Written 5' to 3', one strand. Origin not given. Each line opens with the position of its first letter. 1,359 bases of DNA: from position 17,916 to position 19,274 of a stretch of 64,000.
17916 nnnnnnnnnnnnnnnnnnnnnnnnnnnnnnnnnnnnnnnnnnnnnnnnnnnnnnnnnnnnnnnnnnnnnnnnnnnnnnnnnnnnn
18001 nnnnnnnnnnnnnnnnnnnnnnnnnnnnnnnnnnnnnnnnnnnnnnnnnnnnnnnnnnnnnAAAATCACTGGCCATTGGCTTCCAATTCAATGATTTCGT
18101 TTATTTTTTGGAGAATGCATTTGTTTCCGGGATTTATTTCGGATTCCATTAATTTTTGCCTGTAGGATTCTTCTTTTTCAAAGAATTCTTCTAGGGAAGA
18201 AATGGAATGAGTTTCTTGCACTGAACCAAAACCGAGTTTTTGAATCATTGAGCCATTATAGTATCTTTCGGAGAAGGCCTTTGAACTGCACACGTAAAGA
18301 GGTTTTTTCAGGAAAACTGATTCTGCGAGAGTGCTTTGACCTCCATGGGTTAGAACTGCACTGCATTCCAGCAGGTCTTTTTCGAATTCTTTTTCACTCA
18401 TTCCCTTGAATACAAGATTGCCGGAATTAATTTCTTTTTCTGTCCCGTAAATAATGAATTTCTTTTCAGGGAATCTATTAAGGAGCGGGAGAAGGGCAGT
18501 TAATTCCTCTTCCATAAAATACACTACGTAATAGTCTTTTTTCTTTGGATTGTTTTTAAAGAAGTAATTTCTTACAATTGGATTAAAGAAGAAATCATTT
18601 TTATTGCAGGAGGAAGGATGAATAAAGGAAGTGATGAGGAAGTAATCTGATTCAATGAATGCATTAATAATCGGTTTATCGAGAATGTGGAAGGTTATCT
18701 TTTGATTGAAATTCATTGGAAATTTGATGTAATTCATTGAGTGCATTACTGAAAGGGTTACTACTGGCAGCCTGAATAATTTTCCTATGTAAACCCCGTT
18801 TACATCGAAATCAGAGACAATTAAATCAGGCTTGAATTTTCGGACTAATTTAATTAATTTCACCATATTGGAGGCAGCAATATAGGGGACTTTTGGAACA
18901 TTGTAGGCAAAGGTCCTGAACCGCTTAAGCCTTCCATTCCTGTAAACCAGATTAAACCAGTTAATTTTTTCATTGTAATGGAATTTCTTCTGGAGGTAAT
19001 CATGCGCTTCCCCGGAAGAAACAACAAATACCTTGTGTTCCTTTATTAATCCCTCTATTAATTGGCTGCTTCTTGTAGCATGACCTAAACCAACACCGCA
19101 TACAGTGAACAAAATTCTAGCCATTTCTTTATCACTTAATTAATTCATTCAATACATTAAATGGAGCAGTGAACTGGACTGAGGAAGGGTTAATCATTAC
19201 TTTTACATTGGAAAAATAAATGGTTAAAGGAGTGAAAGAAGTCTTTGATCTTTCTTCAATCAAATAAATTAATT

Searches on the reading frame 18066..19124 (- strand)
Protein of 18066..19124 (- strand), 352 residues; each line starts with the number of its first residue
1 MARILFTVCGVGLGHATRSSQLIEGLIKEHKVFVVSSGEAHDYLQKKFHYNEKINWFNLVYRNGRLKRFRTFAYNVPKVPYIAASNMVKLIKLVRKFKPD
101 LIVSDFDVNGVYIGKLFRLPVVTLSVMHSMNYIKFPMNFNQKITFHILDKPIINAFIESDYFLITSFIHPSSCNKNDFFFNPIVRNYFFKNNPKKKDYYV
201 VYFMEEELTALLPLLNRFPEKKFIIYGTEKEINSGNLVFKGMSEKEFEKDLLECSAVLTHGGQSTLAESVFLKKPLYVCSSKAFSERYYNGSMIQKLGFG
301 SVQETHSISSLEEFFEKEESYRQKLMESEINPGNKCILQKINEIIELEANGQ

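Call 33: search_protein_families(library=pfam, proteins=[window:18066-19124:-], max_evalue=0.00001)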
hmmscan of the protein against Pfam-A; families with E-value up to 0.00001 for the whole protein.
window:18066-19124:- (352 aa): 1 family
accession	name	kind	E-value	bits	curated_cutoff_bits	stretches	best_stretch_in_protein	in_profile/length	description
PF13528.12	Glyco_trans_1_3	-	8e-59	199.8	25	1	2-315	1-318/322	Glycosyl transferase family 1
